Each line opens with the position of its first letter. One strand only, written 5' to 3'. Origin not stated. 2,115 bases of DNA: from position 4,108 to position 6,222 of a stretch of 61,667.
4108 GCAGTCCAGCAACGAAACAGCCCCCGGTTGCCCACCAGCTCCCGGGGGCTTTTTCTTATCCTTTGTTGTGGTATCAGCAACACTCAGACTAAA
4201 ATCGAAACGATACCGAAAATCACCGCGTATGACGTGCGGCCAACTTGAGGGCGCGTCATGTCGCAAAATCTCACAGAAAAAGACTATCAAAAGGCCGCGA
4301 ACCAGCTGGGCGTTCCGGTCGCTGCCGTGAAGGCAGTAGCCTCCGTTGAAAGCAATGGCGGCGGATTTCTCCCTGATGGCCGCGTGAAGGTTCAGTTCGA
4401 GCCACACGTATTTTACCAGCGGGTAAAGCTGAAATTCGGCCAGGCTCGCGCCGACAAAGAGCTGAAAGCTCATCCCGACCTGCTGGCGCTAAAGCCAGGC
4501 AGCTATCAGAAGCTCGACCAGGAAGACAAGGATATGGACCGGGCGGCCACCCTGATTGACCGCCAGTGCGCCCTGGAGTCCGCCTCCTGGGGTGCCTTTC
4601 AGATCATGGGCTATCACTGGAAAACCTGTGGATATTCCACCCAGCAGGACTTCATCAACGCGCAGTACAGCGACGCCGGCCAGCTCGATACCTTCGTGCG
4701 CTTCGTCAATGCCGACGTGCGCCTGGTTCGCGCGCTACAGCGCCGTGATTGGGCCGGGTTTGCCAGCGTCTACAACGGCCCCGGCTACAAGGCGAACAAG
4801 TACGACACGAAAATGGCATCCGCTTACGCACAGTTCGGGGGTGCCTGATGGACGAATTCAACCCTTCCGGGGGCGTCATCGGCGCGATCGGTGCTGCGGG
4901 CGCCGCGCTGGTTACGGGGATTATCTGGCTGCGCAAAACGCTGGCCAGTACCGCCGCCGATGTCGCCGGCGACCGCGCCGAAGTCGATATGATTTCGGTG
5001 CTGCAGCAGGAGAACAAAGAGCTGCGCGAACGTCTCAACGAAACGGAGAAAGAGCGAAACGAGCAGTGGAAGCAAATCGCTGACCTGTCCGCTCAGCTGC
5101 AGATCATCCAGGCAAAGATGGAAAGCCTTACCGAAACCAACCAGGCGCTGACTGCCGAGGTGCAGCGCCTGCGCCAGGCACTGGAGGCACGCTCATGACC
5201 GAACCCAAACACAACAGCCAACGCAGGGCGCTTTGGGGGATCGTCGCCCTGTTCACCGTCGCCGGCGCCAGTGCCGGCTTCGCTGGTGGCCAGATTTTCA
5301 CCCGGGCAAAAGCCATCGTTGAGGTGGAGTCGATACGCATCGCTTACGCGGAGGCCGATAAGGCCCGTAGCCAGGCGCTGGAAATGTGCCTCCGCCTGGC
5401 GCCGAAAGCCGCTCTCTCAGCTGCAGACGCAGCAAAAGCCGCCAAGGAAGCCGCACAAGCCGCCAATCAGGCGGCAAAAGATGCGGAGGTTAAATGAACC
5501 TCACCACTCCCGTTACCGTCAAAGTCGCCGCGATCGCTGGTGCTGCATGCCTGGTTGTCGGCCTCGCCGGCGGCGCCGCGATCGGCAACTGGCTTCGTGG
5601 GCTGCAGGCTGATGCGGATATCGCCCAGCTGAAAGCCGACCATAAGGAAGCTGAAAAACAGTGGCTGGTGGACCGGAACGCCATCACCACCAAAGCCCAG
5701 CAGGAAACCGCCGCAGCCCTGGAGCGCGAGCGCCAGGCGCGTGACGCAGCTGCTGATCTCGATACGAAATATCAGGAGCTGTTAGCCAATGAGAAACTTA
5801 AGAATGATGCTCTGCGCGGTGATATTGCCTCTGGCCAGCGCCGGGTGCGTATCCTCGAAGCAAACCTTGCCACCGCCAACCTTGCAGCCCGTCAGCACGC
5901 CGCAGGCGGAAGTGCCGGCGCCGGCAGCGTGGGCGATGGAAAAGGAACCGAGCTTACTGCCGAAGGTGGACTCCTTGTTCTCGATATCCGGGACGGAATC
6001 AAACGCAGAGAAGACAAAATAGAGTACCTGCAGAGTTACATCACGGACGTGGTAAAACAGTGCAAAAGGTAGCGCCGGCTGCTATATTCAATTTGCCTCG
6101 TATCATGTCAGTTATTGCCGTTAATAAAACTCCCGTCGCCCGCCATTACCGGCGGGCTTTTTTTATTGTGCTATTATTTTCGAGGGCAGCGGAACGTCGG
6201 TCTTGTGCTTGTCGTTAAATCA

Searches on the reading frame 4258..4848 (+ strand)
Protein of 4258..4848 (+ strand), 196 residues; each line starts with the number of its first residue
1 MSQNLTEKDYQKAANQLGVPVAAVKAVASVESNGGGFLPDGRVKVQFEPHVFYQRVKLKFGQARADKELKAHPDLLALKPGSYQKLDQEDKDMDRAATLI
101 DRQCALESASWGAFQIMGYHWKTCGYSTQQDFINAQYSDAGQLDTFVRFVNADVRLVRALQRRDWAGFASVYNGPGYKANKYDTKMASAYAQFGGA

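Call 31: search_protein_families(library=phrogs, max_evalue=0.00001, proteins=[window:4258-4848:+])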
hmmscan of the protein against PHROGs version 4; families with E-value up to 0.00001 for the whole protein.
window:4258-4848:+ (196 aa): 2 families
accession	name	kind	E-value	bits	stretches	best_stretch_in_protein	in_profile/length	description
phrog_1224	-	head and packaging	1.9e-81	275.5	1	2-194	71-261/438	endolysin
phrog_2860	-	head and packaging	1.9e-76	257.2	1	4-195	2-188/189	endolysin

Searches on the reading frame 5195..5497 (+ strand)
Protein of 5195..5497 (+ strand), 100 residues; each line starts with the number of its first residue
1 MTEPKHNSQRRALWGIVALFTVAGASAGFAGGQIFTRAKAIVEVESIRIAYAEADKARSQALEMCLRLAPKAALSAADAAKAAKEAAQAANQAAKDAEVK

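Call 31: search_protein_families(library=phrogs, max_evalue=0.00001, proteins=[window:5195-5497:+])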
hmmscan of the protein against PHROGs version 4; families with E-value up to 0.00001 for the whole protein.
window:5195-5497:+ (100 aa): 1 family
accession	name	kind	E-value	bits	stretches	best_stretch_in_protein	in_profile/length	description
phrog_6065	-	unknown function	3.7e-13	50.8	1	5-97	11-103/112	-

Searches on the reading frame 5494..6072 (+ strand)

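Call 31: search_protein_families(library=phrogs, max_evalue=0.00001, proteins=[window:5494-6072:+])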
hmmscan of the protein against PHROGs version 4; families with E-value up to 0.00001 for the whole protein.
window:5494-6072:+ (192 aa): 2 families
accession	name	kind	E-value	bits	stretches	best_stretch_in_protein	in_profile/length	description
phrog_2466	-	lysis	3.7e-35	122.2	1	13-191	4-171/172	Rz-like spanin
phrog_13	-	lysis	9.3e-19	69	1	61-187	37-152/154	Rz-like spanin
